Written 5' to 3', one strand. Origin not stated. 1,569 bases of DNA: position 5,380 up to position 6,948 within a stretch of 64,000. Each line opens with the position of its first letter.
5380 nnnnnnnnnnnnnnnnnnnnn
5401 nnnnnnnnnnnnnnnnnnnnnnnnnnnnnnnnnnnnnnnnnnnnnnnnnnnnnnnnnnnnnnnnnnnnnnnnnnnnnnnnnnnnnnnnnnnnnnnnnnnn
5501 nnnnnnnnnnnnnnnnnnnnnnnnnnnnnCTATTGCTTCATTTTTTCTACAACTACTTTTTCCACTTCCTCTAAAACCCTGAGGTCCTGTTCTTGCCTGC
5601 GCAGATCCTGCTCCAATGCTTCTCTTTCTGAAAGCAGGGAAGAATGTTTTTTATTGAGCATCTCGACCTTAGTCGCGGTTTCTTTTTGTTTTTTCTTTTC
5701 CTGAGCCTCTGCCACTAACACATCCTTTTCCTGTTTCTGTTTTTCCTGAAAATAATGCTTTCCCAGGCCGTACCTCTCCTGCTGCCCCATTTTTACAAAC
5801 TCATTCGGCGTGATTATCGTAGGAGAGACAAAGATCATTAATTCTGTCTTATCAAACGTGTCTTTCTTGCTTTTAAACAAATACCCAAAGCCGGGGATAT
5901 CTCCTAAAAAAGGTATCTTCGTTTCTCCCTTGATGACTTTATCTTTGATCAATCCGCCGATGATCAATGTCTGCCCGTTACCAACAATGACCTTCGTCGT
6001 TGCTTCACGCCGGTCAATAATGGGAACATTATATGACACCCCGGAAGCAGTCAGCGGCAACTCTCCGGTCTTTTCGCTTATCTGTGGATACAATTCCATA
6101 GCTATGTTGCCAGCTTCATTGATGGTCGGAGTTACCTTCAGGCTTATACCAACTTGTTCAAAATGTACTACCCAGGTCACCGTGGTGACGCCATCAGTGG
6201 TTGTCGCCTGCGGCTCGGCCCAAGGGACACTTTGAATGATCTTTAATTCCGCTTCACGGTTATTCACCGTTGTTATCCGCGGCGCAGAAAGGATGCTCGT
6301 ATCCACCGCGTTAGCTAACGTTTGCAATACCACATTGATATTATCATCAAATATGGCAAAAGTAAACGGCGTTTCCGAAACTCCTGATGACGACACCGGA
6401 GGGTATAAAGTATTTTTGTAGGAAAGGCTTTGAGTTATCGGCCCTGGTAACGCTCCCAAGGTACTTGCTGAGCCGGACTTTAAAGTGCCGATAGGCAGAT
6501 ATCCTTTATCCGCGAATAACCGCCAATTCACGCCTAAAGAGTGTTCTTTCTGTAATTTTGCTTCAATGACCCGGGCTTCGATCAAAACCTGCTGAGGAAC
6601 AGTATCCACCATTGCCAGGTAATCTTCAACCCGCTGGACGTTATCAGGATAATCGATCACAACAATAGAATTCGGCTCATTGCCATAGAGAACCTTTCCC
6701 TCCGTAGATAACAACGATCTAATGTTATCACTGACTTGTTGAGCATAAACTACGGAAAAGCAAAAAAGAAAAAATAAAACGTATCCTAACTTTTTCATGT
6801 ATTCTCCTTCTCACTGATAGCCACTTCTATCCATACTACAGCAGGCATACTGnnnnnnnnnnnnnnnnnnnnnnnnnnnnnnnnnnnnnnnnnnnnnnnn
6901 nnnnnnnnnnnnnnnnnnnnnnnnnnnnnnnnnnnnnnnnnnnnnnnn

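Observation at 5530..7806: Secretin split into two polypeptides: N0-N1 protein and N-domain + secretin-core protein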

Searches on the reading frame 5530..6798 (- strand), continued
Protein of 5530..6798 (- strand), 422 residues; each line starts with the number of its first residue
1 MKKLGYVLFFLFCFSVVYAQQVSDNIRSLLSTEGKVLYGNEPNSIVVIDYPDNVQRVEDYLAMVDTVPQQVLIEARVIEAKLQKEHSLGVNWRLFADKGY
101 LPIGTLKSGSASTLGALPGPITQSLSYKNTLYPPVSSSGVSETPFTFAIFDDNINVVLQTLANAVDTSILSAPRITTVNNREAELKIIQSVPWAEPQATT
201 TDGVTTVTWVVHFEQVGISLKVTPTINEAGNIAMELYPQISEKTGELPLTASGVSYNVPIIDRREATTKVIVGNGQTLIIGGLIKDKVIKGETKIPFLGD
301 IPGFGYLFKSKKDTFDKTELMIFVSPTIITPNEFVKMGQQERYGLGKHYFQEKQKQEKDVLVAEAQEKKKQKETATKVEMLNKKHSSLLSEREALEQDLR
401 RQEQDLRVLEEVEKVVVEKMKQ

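Call 73: find_homologous_proteins(query=P0211, max_evalue=1e-30)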
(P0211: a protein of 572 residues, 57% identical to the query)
Query P0211 (572 aa): 797 proteins with E <= 1e-30 among 8000 candidates; the best 120 are listed.
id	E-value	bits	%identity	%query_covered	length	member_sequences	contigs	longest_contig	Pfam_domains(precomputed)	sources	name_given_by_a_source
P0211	0.0e+0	1236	100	100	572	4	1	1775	PF21305.3,PF03958.23,PF00263.27,PF07660.20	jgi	-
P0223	5.2e-248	842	69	99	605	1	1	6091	PF21305.3,PF03958.23,PF00263.27,PF07660.20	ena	-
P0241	7.3e-178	611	61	68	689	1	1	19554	PF03958.23,PF00263.27,PF07660.20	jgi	-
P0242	1.0e-176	607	60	69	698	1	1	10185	PF03958.23,PF00263.27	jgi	-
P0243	4.4e-175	602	57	83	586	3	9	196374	PF03958.23,PF00263.27,PF07660.20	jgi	jgi:type IV pilus secretin PilQ/predicted competence protein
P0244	3.9e-173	595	57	87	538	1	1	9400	PF03958.23,PF00263.27,PF07660.20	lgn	-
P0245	1.1e-172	594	59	68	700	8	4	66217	PF03958.23,PF00263.27,PF07660.20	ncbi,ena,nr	ncbi:MAG: hypothetical protein J7J25_01885 [Candidatus Omnitrophica bacterium]|nr:hypothetical prote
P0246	3.2e-172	592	53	92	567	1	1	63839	PF16344.11,PF03958.23,PF00263.27,PF07660.20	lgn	-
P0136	5.5e-172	591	70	68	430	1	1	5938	PF00263.27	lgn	-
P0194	1.6e-166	573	66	69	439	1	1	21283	PF00263.27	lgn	-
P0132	3.5e-165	569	67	70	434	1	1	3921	PF00263.27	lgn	-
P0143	4.9e-164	565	66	68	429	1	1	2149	PF00263.27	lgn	-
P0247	3.1e-163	563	49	92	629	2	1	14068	PF21305.3,PF03958.23,PF00263.27,PF07660.20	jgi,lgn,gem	-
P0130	7.6e-163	561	68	68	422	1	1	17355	PF00263.27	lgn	-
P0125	3.6e-162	559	66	68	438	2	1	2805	PF03958.23,PF00263.27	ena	-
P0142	1.1e-160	554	66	68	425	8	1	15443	PF00263.27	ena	-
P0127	3.5e-159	549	66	68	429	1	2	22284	PF03958.23,PF00263.27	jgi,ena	-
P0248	1.9e-158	547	49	95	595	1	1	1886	PF03958.23,PF00263.27,PF07660.20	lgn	-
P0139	5.3e-157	542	62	69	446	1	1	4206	PF03958.23,PF00263.27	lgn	-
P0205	8.6e-157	541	63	71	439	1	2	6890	PF03958.23,PF00263.27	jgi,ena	-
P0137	1.6e-156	540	63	68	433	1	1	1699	PF03958.23,PF00263.27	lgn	-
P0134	5.0e-156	539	65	69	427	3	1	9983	PF00263.27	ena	-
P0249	5.3e-156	539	55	83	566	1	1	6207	PF03958.23,PF00263.27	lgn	-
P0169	1.1e-155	538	63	70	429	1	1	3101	PF03958.23,PF00263.27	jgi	jgi:type II secretory pathway component GspD/PulD (secretin)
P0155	1.9e-155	537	63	68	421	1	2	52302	PF03958.23,PF00263.27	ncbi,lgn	-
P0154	2.6e-155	536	62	69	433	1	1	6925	PF03958.23,PF00263.27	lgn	-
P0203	8.2e-155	535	63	66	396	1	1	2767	PF00263.27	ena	-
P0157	4.0e-154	532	64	69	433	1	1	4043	PF03958.23,PF00263.27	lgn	-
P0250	5.1e-154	532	50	91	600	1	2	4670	PF16344.11,PF03958.23,PF00263.27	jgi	-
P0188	7.3e-154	532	62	70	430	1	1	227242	PF03958.23,PF00263.27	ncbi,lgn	-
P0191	2.1e-153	530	66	63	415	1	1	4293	PF03958.23,PF00263.27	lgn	-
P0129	6.3e-153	528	64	69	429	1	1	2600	PF00263.27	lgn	-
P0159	7.5e-153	528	62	68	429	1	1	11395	PF03958.23,PF00263.27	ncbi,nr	ncbi:MAG: hypothetical protein PHC33_01965 [Candidatus Omnitrophica bacterium]|nr:hypothetical prote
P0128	9.1e-153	528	64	68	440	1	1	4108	PF03958.23,PF00263.27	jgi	jgi:general secretion pathway protein D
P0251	1.1e-152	528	47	76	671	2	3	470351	PF03958.23,PF00263.27,PF07660.20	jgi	-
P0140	1.9e-152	527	60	70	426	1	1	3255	PF03958.23,PF00263.27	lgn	-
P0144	2.7e-152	526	63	68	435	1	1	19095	PF00263.27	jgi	jgi:type IV pilus assembly protein PilQ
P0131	4.2e-151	522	59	69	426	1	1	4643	PF03958.23,PF00263.27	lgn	-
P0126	6.4e-151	522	63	68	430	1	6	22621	PF00263.27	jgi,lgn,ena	-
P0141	7.2e-151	522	61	70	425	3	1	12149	PF03958.23,PF00263.27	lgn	-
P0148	1.0e-150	521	61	68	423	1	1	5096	PF03958.23,PF00263.27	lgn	-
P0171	1.4e-150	521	59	71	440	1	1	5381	PF00263.27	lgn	-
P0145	1.6e-149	517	62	70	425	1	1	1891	PF03958.23,PF00263.27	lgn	-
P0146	2.1e-149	517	60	69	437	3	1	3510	PF00263.27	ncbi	-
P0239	2.6e-149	517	64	67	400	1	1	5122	PF03958.23,PF00263.27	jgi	-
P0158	2.6e-149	517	62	68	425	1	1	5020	PF03958.23,PF00263.27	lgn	-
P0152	3.7e-149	516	58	71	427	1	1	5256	PF03958.23,PF00263.27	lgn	-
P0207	4.8e-149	516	63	65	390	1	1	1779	PF00263.27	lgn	-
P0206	5.7e-149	515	63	65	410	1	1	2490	PF00263.27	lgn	-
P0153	6.3e-149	515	63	68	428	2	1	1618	PF00263.27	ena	-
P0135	3.3e-148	513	61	69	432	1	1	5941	PF00263.27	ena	-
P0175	3.5e-148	513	61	69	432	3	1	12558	PF03958.23,PF00263.27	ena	-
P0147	3.7e-148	513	62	67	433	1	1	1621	PF00263.27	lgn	-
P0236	5.3e-148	512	64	67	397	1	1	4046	PF03958.23,PF00263.27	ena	-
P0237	6.4e-148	512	64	67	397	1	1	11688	PF03958.23,PF00263.27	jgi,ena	-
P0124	6.7e-148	512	62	67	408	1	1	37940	PF00263.27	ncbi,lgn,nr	ncbi:MAG: hypothetical protein PHN57_00290 [Candidatus Omnitrophica bacterium]|nr:hypothetical prote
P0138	9.5e-148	511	61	68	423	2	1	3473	PF03958.23,PF00263.27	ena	-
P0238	9.6e-148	511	64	67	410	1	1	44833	PF03958.23,PF00263.27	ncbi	-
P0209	1.1e-147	511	62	66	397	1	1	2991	PF00263.27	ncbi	-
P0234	1.1e-147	511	64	67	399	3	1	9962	PF03958.23,PF00263.27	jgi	-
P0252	1.9e-147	510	64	65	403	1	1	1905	PF03958.23,PF00263.27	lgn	-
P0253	2.2e-147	510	49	98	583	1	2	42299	PF16344.11,PF03958.23,PF00263.27,PF07660.20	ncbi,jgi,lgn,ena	-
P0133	4.2e-147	509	60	68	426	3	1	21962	PF00263.27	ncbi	-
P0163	1.1e-146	508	59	69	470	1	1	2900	PF03958.23,PF00263.27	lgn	-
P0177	1.2e-146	508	60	69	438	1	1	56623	PF03958.23,PF00263.27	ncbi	ncbi:MAG: hypothetical protein V2A64_01655 [Candidatus Omnitrophota bacterium]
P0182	1.4e-146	508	61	63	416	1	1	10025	PF00263.27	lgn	-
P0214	2.4e-146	507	65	64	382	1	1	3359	PF00263.27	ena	-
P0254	3.1e-146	506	65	67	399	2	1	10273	PF03958.23,PF00263.27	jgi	-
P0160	5.8e-146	506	59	68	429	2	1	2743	PF03958.23,PF00263.27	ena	-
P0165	8.9e-146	505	58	68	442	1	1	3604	PF03958.23,PF00263.27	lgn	-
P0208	9.8e-146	505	59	71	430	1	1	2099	PF00263.27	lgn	-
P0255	1.5e-145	504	63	67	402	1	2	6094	PF00263.27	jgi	jgi:general secretion pathway protein D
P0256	2.1e-145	504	61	66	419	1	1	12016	PF03958.23,PF00263.27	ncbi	ncbi:MAG: hypothetical protein ABIH40_05810 [Candidatus Omnitrophota bacterium]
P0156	2.3e-145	504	62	66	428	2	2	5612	PF03958.23,PF00263.27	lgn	-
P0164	3.6e-145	503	65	59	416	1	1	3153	PF03958.23,PF00263.27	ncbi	-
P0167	9.7e-145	501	61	68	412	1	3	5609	PF03958.23,PF00263.27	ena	-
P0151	1.2e-144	501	61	68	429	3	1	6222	PF03958.23,PF00263.27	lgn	-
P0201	1.3e-144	501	62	65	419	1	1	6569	PF00263.27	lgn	-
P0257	1.6e-144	501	48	75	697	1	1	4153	PF03958.23,PF00263.27,PF07660.20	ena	-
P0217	2.2e-144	500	62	65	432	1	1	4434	PF03958.23,PF00263.27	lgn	-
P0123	2.3e-144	500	57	68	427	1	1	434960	PF00263.27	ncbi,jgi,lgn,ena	ncbi:MAG: hypothetical protein WC695_07325 [Candidatus Omnitrophota bacterium]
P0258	2.3e-144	500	58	67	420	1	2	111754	PF03958.23,PF00263.27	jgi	jgi:type IV pilus secretin PilQ/predicted competence protein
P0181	3.2e-144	500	62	64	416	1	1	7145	PF03958.23,PF00263.27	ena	-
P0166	3.3e-144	500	60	68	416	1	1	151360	PF03958.23,PF00263.27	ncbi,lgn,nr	ncbi:MAG: hypothetical protein Q7J72_07110 [Candidatus Omnitrophota bacterium]|nr:hypothetical prote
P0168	5.2e-144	499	59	67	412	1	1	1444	PF03958.23,PF00263.27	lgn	-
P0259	6.4e-144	499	63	63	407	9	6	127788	PF03958.23,PF00263.27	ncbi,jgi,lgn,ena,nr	ncbi:MAG TPA: type II secretion system protein GspD [Candidatus Omnitrophica bacterium]|nr:type II s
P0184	7.2e-144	499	62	64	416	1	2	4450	PF03958.23,PF00263.27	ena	-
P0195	9.2e-144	498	61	64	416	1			PF03958.23,PF00263.27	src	-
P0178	2.1e-143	497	60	64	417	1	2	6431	PF03958.23,PF00263.27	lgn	-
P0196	2.3e-143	497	58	69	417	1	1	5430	PF00263.27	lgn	-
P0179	2.4e-143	497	60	64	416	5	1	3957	PF00263.27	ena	-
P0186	2.6e-143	497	63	62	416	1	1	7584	PF03958.23,PF00263.27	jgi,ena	-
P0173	5.5e-143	496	59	64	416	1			PF00263.27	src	-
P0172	6.4e-143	495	63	62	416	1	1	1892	PF03958.23,PF00263.27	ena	-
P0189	9.9e-143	495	58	69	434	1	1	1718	PF00263.27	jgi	-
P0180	1.1e-142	495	59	66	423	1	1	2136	PF00263.27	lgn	-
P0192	1.3e-142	494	60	66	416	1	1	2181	PF03958.23,PF00263.27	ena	-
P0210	2.5e-142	494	61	64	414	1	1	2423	PF03958.23,PF00263.27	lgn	-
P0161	3.2e-142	493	61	62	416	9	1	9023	PF03958.23,PF00263.27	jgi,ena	-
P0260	3.5e-142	493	47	83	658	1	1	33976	PF00263.27,PF07660.20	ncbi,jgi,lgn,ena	ncbi:MAG: secretin and TonB N-terminal domain-containing protein [Candidatus Omnitrophota bacterium]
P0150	1.2e-141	491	59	67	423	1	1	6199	PF00263.27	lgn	-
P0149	1.4e-141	491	58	69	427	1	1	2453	PF00263.27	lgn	-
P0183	1.6e-141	491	59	64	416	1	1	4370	PF03958.23,PF00263.27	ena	-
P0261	1.7e-141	491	62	66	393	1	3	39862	PF00263.27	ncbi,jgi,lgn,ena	-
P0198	2.0e-141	491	58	66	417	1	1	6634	PF00263.27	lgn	-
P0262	2.8e-141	490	62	65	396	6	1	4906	PF00263.27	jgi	-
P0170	3.8e-141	490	61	62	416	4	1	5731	PF03958.23,PF00263.27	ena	-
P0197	4.3e-141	489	63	61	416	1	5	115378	PF03958.23,PF00263.27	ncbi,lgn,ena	ncbi:MAG: hypothetical protein AABZ65_02365 [Candidatus Omnitrophota bacterium]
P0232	7.1e-141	489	61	67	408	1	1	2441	PF03958.23,PF00263.27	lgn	-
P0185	7.4e-141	489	54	69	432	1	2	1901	PF00263.27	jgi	jgi:type II secretory pathway component GspD/PulD (secretin)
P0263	8.3e-141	489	60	68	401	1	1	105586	PF00263.27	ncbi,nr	ncbi:MAG: type II secretion system protein GspD [Candidatus Omnitrophica bacterium]|nr:type II secre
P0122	8.5e-141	488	58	68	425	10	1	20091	PF03958.23,PF00263.27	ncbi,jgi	-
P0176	9.9e-141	488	59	64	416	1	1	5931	PF03958.23,PF00263.27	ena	-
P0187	9.9e-141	488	57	68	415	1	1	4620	PF03958.23,PF00263.27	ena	-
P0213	3.7e-140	486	59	69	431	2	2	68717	PF03958.23,PF00263.27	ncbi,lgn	-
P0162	6.9e-140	485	56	68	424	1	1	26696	PF03958.23,PF00263.27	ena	-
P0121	1.0e-139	485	57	68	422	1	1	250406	PF00263.27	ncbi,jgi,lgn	ncbi:MAG: hypothetical protein WDL87_07110 [Candidatus Omnitrophota bacterium]|jgi:type II secretory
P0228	2.3e-138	480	59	69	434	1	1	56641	PF00263.27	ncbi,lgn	-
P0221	3.2e-138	480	58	68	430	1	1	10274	PF03958.23,PF00263.27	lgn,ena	-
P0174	4.9e-138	479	53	71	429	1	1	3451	PF00263.27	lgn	-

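Call 79: find_encoding_contigs(protein=P0251, flank=5000, max_places=2)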
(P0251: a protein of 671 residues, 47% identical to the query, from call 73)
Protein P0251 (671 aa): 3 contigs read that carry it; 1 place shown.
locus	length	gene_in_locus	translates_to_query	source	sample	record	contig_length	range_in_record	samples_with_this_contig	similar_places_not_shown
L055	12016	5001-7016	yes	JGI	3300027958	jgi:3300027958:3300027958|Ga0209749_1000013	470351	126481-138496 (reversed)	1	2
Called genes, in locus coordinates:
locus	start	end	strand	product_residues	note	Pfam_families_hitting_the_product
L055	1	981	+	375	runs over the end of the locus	PF08614:ATG16 (weak)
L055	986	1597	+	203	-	PF13181:TPR_8 (faint), PF13428:TPR_14 (faint), PF13432:TPR_16 (faint), PF14559:TPR_19 (faint), PF00515:TPR_1 (weak), PF07719:TPR_2 (weak), PF13424:TPR_12 (weak), PF13371:TPR_9 (weak), +3 more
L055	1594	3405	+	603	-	PF05157:MshEN, PF00437:T2SSE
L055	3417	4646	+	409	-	PF28597:T2SSF_N, PF00482:T2SSF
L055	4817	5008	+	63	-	PF01381:HTH_3 (weak), PF13022:HTH_Tnp_1_2 (weak), PF12728:HTH_17 (weak), PF00376:MerR (weak), PF13411:MerR_1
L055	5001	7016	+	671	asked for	PF07660:STN (weak), PF03958:Secretin_N (faint), PF00263:Secretin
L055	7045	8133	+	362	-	-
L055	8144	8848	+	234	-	-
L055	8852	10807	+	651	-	-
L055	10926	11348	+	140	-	PF07963:N_methyl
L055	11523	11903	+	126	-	PF00072:Response_reg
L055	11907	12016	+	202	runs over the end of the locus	PF13690:CheX (faint), PF04509:CheC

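Call 80: find_encoding_contigs(protein=P0245, flank=5000, max_places=2)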
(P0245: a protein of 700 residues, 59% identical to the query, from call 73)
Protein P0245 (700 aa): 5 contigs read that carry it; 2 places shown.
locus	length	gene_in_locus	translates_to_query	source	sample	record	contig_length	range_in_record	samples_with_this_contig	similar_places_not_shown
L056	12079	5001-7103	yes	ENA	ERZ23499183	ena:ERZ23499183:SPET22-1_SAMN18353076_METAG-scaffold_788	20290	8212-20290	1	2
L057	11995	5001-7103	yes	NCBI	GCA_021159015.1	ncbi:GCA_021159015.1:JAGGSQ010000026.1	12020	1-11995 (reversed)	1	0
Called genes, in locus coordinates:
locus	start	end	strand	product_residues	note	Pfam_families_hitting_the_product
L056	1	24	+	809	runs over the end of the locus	PF07719:TPR_2 (faint), PF12895:ANAPC3 (faint), PF13525:YfiO (weak), PF13525:YfiO (weak), PF28559:TPR_SusR (weak), PF09976:TPR_21 (weak), PF13414:TPR_11, PF13432:TPR_16 (weak), +17 more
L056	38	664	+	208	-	PF01618:MotA_ExbB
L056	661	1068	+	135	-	PF02472:ExbD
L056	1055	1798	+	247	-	-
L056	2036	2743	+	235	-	PF00005:ABC_tran, PF13304:AAA_21 (faint)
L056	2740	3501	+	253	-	-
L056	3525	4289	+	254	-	-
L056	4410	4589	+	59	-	PF01381:HTH_3 (faint), PF12728:HTH_17, PF00376:MerR, PF13411:MerR_1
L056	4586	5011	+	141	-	PF16537:T2SSB (weak), PF23862:CdsD_C (faint)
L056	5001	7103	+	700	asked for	PF03958:Secretin_N (faint), PF07660:STN (weak), PF00263:Secretin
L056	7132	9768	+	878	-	-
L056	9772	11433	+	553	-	PF05157:MshEN, PF13401:AAA_22 (faint), PF00437:T2SSE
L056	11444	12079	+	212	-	?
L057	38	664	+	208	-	PF01618:MotA_ExbB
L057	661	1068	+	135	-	PF02472:ExbD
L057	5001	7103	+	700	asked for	PF03958:Secretin_N (faint), PF07660:STN (weak), PF00263:Secretin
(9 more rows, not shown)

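Call 90: search_protein_families(library=pfam, proteins=[P0245, P0251], max_evalue=0.01)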
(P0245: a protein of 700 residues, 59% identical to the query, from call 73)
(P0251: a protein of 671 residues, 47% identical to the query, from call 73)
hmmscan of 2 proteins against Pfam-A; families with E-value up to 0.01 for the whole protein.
P0245 (700 aa): 4 families
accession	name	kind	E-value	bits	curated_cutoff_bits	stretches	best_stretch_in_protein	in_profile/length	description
PF00263.26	Secretin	-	1.1e-46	159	27.5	1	437-611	1-168/169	Bacterial type II and III secretion system protein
PF03958.22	Secretin_N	-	2.1e-11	44.3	28.2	2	251-344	2-65/69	Bacterial type II/III secretion system short domain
PF07660.19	STN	-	1e-05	25.7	28.4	1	81-128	1-51/52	Secretin and TonB N terminus short domain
PF21305.2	type_II_gspD_N0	-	0.00076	19.7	27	0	62-96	2-36/71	GspD-like, N0 domain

P0251 (671 aa): 5 families
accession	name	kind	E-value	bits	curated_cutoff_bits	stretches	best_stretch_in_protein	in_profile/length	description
PF00263.26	Secretin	-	6.7e-44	149.9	27.5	1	401-575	2-169/169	Bacterial type II and III secretion system protein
PF03958.22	Secretin_N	-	1.5e-12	48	28.2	2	223-314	1-69/69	Bacterial type II/III secretion system short domain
PF07660.19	STN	-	3.5e-06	27.2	28.4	1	92-138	1-50/52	Secretin and TonB N terminus short domain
PF21305.2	type_II_gspD_N0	-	0.00014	22.1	27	0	74-137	3-71/71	GspD-like, N0 domain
PF16344.10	FecR_C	-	0.00019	21.8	24.4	1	74-135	4-68/70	FecR, C-terminal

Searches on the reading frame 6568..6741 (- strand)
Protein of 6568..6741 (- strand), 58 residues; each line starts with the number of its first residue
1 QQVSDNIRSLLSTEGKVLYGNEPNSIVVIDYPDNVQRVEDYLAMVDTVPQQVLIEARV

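Call 37: search_protein_families(library=pfam, proteins=[window:6568-6741:-], max_evalue=10)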
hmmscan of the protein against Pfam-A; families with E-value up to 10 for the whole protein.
seq(58 aa): 1 family
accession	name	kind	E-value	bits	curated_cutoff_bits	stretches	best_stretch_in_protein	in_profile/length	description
PF03958.22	Secretin_N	-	4.2e-05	24.1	28.2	1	7-51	18-69/69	Bacterial type II/III secretion system short domain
